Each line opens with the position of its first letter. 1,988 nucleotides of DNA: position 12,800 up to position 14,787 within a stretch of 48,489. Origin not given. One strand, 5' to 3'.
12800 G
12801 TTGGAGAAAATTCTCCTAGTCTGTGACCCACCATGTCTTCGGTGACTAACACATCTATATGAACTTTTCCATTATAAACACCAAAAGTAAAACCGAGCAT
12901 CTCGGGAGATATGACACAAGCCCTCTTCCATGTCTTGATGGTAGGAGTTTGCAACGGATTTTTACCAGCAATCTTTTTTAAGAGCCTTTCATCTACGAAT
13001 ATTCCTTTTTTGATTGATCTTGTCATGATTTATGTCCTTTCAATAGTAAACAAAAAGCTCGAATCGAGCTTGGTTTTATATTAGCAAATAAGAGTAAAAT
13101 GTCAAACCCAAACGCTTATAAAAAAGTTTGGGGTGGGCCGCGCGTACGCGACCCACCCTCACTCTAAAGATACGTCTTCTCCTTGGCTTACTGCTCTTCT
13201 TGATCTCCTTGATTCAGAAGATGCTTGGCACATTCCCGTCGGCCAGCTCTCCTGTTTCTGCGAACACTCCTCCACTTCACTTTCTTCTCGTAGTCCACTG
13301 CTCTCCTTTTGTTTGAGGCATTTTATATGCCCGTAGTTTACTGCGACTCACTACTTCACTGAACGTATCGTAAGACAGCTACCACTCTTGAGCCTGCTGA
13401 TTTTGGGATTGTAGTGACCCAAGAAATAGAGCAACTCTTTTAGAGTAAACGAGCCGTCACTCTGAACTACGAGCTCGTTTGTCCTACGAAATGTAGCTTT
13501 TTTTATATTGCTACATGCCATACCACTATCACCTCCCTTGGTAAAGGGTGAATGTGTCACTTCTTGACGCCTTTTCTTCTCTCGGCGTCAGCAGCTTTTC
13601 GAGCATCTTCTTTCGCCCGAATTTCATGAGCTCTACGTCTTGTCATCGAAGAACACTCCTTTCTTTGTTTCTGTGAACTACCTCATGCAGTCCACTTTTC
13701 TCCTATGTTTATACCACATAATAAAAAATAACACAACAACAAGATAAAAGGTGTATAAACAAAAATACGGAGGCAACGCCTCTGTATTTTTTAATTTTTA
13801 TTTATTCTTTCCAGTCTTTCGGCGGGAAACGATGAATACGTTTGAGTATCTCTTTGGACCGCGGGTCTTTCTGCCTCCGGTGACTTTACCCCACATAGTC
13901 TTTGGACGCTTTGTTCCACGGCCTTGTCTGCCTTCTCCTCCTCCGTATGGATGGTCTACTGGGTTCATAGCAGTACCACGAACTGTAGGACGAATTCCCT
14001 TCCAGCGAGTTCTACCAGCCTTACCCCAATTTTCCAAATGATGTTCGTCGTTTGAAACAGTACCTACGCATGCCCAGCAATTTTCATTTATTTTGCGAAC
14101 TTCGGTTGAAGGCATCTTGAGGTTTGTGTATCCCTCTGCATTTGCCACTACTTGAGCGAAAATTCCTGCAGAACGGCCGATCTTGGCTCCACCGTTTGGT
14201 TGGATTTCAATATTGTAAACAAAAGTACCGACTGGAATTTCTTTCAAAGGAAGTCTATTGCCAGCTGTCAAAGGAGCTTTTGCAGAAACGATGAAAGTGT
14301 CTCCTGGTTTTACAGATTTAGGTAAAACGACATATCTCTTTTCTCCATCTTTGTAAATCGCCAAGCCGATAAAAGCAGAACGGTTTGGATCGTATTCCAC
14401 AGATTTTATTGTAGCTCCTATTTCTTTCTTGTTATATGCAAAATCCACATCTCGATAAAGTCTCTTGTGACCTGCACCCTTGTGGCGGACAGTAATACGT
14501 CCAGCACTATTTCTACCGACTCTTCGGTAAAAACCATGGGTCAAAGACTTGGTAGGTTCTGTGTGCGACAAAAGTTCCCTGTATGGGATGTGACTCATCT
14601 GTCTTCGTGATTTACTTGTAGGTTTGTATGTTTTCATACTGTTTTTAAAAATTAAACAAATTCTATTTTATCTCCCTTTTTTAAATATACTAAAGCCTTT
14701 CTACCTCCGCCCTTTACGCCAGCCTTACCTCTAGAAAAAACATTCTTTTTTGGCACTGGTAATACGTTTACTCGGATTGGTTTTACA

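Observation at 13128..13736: GC-rich small-ORF cassette (island A) splits the S10 operon between rplB and rpsS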

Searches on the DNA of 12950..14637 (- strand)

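Call 7: search_rna_families(source=window, start=12950, end=13900, threshold=evalue, max_evalue=10, show_alignments=3)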
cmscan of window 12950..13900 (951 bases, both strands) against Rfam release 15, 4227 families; matches with E-value up to 10: 9.
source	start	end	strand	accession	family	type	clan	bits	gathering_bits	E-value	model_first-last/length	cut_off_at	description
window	13049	13160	-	RF00513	Trp_leader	Cis-reg; leader;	-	22.2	41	0.076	1-100/100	no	Tryptophan operon leader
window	12974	13085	+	RF00121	MicC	Gene; sRNA;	-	21.2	90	1.8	1-123/123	no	MicC RNA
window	13726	13797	+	RF02029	sraA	Gene; sRNA;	-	20.9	56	1.7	1-95/95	no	sraA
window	13427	13507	-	RF01483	rli56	Cis-reg;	-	17.5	47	6.7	1-100/100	no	Listeria sRNA rli56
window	13667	13772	-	RF00413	SNORA19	Gene; snRNA; snoRNA; HACA-box;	-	17.4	80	5.9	1-131/131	no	Small nucleolar RNA SNORA19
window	13755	13802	-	RF02436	SpF43_sRNA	Gene; sRNA;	-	17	70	2.8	1-99/99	no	Streptococcus sRNA SpF43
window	13714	13822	-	RF01577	RNase_P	Gene; ribozyme;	CL00002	15.8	100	8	46-171/626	no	Plasmodium RNase_P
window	13707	13853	+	RF03532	SQ2397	Cis-reg;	-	15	100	7.5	1-243/243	no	Cis-regulator of HTH transcription factor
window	13759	13900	-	RF04178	BTnc005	Gene; sRNA;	-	12.9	174.8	3.9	49-205/205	5'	Bacteroides sRNA BTnc005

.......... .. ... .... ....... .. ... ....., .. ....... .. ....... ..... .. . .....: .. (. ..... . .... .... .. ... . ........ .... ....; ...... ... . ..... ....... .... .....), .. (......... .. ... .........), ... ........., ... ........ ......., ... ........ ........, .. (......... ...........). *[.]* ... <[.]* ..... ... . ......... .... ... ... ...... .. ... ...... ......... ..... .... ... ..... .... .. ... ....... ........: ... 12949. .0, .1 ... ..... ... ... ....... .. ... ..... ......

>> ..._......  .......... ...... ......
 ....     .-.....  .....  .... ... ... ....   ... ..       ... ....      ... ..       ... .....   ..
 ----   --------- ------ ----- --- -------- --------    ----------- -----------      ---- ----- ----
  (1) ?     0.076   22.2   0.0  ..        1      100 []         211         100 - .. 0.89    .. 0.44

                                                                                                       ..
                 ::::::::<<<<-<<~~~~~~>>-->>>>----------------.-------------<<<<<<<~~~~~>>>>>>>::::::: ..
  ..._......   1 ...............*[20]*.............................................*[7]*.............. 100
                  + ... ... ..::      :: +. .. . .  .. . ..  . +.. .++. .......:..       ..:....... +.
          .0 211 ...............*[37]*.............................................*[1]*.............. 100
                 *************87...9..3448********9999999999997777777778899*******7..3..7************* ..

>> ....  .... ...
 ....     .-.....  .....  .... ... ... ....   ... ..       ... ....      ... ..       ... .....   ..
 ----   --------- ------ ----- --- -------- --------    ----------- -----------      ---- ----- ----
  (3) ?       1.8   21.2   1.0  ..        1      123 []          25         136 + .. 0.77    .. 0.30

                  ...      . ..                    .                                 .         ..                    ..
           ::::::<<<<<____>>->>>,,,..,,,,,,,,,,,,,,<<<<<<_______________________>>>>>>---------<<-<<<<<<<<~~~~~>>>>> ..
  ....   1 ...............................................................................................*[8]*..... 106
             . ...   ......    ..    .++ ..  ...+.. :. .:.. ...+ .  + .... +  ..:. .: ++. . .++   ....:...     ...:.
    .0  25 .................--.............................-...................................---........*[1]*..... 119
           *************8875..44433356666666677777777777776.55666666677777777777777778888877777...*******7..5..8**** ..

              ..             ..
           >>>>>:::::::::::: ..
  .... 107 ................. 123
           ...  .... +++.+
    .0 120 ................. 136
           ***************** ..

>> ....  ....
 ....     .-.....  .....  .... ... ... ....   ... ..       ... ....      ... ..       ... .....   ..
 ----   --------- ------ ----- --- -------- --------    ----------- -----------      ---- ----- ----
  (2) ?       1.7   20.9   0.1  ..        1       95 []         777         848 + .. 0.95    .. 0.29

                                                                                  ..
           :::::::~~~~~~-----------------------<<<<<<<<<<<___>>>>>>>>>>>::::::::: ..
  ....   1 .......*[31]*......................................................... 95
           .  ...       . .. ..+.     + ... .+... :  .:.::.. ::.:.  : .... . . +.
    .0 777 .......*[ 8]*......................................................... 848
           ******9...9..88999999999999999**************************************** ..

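Call 25: search_rna_families(sources=[L075, L028, L030, L039, L055, L019, L047, L031, L016, L072, L080, L062, L057, L077, L043, L009], threshold=gathering)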
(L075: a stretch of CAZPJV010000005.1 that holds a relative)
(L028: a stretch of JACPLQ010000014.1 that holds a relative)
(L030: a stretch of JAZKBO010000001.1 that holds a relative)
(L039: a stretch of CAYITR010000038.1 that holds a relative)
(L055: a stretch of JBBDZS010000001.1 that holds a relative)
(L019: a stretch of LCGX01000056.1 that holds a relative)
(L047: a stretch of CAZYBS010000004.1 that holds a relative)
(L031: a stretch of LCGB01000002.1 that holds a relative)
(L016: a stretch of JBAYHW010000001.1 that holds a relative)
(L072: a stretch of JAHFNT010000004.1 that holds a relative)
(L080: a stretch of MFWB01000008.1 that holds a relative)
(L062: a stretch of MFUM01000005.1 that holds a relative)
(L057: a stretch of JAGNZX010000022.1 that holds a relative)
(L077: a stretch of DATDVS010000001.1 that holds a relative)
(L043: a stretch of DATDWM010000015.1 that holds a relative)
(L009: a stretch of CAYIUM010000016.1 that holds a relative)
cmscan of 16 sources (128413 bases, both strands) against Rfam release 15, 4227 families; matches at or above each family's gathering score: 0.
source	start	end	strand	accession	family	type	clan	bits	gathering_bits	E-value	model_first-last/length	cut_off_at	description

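Call 65: search_dna_similar(query=window:13128-13736:-, collection=phages, mode=distant, max_evalue=0.01, max_rows=10)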
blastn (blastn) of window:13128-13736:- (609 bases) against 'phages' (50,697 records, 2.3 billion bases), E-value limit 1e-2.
No match.

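Call 66: search_dna_similar(query=window:13128-13736:-, collection=plasmids, mode=distant, max_evalue=0.01, max_rows=10)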
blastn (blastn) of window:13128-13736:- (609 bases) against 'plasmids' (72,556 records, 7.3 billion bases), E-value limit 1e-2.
No match.

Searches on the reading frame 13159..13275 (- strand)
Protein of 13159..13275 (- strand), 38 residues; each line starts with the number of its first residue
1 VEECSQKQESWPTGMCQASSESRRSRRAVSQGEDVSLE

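Call 15: search_protein_families(library=pfam, max_evalue=1, proteins=[window:13159-13275:-])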
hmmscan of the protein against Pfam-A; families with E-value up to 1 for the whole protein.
window:13159-13275:- (38 aa): 0 families

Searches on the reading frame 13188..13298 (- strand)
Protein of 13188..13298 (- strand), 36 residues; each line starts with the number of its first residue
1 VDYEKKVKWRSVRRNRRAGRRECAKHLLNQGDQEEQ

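Call 15: search_protein_families(library=pfam, max_evalue=1, proteins=[window:13188-13298:-])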
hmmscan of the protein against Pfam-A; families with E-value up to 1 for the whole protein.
window:13188-13298:- (36 aa): 1 family
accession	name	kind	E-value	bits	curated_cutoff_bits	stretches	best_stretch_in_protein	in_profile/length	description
PF09121.15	Tower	-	0.061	13.9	25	1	4-30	2-28/42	Tower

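Call 37: search_protein_families(library=ncbifam, max_evalue=10, proteins=[window:13191-13298:-])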
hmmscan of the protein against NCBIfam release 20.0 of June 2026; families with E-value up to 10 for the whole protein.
seq(36 aa): 0 families

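Call 38: search_protein_families(library=pfam, max_evalue=10, proteins=[window:13191-13298:-])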
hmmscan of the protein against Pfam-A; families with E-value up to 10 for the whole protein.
seq(36 aa): 1 family
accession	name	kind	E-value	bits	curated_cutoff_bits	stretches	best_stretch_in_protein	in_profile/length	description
PF09121.15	Tower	-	0.061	13.9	25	1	4-30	2-28/42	Tower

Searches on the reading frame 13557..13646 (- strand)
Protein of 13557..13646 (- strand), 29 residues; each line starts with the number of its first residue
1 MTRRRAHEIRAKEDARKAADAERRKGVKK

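Call 15: search_protein_families(library=pfam, max_evalue=1, proteins=[window:13557-13646:-])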
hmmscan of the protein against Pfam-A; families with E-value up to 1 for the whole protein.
window:13557-13646:- (29 aa): 0 families

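Call 37: search_protein_families(library=ncbifam, max_evalue=10, proteins=[window:13560-13646:-])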
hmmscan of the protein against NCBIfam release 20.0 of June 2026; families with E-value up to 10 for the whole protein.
seq(29 aa): 0 families

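Call 38: search_protein_families(library=pfam, max_evalue=10, proteins=[window:13560-13646:-])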
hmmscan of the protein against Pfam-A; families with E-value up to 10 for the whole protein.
seq(29 aa): 0 families

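Call 54: search_solved_structures(query=window:13560-13646:-, max_evalue=10, show_alignments=2)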
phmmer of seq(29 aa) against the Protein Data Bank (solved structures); distinct sequences matched with E-value up to 10: 0.
